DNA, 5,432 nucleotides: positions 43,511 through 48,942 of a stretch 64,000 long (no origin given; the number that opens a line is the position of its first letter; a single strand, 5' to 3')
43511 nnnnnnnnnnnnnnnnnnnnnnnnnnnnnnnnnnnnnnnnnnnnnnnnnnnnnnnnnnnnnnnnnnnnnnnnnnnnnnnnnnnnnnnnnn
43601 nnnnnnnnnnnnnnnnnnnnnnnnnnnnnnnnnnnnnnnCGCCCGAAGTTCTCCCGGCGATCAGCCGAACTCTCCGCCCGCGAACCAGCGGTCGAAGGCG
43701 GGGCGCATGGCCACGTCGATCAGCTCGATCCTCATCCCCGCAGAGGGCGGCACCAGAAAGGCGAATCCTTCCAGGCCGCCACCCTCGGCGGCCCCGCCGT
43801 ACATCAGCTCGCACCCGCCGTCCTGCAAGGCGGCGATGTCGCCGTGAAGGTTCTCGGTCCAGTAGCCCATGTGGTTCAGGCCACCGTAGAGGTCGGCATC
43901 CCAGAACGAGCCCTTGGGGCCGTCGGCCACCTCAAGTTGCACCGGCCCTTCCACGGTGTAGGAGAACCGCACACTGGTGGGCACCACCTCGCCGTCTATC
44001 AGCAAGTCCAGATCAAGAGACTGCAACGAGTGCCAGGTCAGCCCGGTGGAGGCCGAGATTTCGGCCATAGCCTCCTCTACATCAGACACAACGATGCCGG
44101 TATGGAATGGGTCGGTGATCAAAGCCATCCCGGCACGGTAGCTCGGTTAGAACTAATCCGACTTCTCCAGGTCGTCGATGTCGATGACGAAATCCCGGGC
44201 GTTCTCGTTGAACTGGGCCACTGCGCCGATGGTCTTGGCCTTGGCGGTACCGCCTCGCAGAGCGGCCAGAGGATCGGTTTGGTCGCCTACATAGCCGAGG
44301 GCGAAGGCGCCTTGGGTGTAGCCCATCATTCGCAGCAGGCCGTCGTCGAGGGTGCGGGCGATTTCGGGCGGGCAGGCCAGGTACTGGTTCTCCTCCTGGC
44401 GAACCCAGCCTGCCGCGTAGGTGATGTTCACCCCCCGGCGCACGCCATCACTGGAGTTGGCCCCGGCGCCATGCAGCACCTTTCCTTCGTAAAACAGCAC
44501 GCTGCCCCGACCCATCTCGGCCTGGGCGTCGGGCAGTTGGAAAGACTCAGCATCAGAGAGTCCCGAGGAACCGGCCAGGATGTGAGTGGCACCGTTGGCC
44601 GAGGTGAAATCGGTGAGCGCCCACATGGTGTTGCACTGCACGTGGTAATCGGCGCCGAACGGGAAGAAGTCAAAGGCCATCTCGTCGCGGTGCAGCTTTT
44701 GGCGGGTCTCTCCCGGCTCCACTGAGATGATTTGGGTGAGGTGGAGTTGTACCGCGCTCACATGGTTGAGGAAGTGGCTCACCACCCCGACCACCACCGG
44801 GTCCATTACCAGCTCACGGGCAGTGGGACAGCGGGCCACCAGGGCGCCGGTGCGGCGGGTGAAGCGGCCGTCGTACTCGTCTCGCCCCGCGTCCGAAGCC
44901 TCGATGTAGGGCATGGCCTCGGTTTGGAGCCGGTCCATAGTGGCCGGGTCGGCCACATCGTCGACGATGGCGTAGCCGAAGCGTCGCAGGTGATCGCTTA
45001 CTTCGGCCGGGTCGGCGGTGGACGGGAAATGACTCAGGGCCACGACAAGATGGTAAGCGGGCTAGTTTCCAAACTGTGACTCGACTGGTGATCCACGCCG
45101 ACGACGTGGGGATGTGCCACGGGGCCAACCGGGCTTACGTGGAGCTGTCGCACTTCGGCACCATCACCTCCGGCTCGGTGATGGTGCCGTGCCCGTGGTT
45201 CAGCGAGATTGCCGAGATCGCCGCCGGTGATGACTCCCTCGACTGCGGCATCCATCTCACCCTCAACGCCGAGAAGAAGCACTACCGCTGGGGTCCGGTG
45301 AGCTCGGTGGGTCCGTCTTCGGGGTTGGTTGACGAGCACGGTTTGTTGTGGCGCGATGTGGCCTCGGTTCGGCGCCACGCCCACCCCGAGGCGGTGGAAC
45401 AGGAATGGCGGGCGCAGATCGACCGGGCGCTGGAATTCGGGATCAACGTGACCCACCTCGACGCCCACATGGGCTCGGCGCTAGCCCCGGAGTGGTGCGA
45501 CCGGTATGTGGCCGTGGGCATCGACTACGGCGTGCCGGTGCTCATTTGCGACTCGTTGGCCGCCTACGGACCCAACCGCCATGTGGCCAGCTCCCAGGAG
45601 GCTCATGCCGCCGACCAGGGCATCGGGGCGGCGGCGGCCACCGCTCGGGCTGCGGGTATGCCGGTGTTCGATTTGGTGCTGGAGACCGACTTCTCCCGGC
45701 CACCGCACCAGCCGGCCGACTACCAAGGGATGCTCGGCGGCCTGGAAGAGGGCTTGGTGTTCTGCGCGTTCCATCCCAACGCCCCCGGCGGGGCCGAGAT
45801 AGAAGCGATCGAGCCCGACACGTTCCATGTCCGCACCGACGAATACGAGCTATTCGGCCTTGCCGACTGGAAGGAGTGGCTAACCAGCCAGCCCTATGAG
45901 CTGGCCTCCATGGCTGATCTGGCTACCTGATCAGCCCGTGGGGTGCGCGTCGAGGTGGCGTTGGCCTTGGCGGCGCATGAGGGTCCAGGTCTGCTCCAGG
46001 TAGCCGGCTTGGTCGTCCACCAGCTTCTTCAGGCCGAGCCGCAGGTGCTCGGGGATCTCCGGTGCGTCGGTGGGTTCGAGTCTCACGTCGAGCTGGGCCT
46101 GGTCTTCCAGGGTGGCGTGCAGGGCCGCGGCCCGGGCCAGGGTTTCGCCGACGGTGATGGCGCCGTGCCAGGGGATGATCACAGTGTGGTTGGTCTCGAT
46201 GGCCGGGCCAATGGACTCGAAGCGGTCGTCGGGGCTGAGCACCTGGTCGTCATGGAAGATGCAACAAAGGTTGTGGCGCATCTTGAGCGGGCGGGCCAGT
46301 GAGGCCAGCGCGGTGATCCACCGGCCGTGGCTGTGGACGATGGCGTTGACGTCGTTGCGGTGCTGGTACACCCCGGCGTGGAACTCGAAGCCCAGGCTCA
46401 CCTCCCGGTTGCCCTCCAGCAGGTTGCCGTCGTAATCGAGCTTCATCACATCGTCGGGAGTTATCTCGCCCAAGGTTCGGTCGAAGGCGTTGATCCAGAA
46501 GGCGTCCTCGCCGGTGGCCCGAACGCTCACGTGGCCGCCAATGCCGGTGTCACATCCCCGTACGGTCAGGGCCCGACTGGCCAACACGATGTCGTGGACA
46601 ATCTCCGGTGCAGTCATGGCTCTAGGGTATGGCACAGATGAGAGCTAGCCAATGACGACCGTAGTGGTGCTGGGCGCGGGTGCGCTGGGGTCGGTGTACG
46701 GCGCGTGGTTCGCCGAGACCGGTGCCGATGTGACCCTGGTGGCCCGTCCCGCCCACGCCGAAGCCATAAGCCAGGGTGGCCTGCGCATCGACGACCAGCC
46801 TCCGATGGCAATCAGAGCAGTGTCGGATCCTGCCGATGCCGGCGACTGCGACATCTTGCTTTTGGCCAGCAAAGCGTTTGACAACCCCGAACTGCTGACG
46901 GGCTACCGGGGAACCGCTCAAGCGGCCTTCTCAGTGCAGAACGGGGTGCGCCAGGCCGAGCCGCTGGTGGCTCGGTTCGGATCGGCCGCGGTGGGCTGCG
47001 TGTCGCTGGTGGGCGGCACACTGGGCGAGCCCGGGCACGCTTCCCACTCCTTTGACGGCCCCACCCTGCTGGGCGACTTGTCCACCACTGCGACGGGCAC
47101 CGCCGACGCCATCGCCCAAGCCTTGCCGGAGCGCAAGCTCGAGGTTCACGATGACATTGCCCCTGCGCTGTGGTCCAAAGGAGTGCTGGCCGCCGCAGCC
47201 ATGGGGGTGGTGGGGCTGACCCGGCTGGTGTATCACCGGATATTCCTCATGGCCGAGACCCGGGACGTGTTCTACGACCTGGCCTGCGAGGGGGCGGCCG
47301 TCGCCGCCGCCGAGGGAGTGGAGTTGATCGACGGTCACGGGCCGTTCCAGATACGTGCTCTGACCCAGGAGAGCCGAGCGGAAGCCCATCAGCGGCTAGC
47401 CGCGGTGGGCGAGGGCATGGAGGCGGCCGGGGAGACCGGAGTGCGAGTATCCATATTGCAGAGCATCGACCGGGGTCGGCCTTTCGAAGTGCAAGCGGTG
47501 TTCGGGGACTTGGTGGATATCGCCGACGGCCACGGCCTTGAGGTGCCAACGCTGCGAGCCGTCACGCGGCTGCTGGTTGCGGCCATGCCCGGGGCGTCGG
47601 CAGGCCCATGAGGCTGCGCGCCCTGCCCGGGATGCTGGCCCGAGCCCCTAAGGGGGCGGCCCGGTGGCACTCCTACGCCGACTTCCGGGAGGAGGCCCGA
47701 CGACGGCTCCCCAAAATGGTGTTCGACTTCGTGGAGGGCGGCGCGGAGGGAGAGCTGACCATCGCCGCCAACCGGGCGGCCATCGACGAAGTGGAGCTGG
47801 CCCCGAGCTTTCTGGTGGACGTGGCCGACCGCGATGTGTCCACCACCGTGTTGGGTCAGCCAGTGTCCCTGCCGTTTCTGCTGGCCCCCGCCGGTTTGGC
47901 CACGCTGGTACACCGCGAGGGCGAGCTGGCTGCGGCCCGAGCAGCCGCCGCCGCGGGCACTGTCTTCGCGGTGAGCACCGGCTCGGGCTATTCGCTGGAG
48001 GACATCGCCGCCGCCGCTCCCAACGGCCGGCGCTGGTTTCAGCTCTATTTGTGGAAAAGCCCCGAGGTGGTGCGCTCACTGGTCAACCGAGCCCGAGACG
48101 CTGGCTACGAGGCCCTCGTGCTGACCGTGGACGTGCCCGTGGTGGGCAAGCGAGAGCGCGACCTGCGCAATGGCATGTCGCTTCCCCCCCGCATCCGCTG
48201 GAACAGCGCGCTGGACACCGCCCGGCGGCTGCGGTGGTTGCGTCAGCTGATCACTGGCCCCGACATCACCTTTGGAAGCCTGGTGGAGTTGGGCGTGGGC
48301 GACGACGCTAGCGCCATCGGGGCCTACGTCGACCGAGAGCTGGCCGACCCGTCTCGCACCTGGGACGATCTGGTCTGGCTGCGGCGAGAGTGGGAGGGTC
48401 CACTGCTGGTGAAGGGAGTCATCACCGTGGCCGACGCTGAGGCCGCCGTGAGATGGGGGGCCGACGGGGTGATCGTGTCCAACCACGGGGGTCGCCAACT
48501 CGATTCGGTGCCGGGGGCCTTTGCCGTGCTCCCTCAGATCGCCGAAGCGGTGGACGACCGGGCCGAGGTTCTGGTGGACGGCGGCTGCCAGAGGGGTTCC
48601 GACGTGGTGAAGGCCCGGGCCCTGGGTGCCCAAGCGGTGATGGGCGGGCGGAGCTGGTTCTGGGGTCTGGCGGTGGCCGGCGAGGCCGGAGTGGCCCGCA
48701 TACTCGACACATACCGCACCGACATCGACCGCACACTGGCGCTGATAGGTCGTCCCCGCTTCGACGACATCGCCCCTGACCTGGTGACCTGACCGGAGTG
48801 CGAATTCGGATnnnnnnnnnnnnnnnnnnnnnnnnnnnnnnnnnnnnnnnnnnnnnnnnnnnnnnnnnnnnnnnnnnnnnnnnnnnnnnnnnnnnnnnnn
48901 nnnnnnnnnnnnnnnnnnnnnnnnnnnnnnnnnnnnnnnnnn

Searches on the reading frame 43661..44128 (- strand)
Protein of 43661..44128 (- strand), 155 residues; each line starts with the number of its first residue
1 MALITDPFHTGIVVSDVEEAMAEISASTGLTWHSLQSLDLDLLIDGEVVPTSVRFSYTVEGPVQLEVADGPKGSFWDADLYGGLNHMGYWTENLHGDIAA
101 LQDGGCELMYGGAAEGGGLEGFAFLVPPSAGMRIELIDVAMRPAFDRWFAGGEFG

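Call 10: search_protein_families(library=pfam, proteins=[window:43661-44128:-], max_evalue=0.001)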
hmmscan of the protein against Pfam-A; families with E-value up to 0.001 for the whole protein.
window:43661-44128:- (155 aa): 1 family
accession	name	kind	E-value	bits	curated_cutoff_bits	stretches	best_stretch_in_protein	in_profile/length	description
PF13669.12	Glyoxalase_4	-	4.6e-12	46.6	27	1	9-124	2-109/109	Glyoxalase/Bleomycin resistance protein/Dioxygenase superfamily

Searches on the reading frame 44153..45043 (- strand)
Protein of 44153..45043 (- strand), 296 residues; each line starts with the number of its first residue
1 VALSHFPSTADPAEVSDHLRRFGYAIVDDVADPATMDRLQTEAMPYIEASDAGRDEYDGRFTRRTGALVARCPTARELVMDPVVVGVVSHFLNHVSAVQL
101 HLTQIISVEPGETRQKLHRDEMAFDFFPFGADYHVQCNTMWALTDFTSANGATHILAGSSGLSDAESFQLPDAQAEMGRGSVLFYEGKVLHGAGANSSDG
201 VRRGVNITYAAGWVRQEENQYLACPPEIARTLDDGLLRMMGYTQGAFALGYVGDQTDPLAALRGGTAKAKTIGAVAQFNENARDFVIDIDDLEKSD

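Call 10: search_protein_families(library=pfam, proteins=[window:44153-45043:-], max_evalue=0.001)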
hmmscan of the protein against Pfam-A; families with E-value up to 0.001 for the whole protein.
window:44153-45043:- (296 aa): 1 family
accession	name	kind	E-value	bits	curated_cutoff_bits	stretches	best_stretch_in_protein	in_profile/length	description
PF05721.19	PhyH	-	2.9e-27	96.8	22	1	20-204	2-213/213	Phytanoyl-CoA dioxygenase (PhyH)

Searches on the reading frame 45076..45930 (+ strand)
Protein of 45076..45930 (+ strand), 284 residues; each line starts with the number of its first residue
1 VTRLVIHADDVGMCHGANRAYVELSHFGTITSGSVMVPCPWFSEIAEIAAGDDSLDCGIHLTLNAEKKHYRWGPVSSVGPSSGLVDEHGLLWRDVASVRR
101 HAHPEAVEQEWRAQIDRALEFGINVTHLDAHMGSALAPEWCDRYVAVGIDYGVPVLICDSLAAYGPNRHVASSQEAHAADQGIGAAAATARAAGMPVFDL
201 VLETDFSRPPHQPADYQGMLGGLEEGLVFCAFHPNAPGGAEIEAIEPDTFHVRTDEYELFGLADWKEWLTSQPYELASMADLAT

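Call 10: search_protein_families(library=pfam, proteins=[window:45076-45930:+], max_evalue=0.001)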
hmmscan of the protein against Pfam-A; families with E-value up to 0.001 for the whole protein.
window:45076-45930:+ (284 aa): 1 family
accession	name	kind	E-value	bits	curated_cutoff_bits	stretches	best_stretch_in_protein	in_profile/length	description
PF04794.17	YdjC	-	6.2e-48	164.4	29.7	1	3-270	1-265/266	YdjC-like protein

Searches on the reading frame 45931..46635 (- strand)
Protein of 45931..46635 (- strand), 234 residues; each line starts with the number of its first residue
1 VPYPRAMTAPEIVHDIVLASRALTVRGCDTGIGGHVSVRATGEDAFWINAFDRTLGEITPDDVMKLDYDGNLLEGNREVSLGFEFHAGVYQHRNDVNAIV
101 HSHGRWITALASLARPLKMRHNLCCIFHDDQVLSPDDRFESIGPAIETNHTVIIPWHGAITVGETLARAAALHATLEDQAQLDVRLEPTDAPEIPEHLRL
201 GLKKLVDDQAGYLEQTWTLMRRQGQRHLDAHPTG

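Call 10: search_protein_families(library=pfam, proteins=[window:45931-46635:-], max_evalue=0.001)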
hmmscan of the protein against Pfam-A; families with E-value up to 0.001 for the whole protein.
window:45931-46635:- (234 aa): 1 family
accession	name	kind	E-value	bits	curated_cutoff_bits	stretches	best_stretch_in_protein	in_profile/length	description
PF00596.27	Aldolase_II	-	2.8e-34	119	22.2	1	15-182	2-181/183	Class II Aldolase and Adducin N-terminal domain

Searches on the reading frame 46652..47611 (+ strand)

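Call 10: search_protein_families(library=pfam, proteins=[window:46652-47611:+], max_evalue=0.001)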
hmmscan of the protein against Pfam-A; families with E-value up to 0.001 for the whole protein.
window:46652-47611:+ (319 aa): 2 families
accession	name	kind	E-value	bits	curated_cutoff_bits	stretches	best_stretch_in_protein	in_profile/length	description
PF02558.23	ApbA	-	8.6e-26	90.8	22.2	1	4-143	1-148/150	Ketopantoate reductase PanE/ApbA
PF08546.17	ApbA_C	-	2.1e-16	60.9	22.7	1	168-308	1-121/125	Ketopantoate reductase PanE/ApbA C terminal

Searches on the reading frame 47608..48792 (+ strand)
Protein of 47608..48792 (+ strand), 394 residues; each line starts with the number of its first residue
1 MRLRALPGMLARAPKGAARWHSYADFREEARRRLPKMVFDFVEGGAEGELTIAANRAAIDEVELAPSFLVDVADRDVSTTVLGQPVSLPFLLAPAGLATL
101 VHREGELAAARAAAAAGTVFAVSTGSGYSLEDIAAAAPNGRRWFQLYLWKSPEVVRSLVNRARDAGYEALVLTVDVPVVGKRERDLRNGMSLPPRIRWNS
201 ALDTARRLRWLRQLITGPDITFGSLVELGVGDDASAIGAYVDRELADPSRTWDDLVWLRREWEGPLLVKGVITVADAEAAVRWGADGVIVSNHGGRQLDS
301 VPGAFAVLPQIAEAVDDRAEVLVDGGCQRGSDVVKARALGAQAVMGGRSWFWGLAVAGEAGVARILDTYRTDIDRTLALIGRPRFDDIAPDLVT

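Call 10: search_protein_families(library=pfam, proteins=[window:47608-48792:+], max_evalue=0.001)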
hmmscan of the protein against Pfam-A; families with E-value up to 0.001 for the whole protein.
window:47608-48792:+ (394 aa): 3 families
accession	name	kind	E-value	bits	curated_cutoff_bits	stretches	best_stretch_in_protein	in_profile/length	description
PF01070.24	FMN_dh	-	1.4e-130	435.8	24.9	1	30-393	1-348/350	FMN-dependent dehydrogenase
PF03060.21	NMO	-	3.8e-05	23.7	28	1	266-345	138-220/331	Nitronate monooxygenase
PF00478.31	IMPDH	-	0.00022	20.8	25.6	1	300-348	189-237/345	IMP dehydrogenase / GMP reductase domain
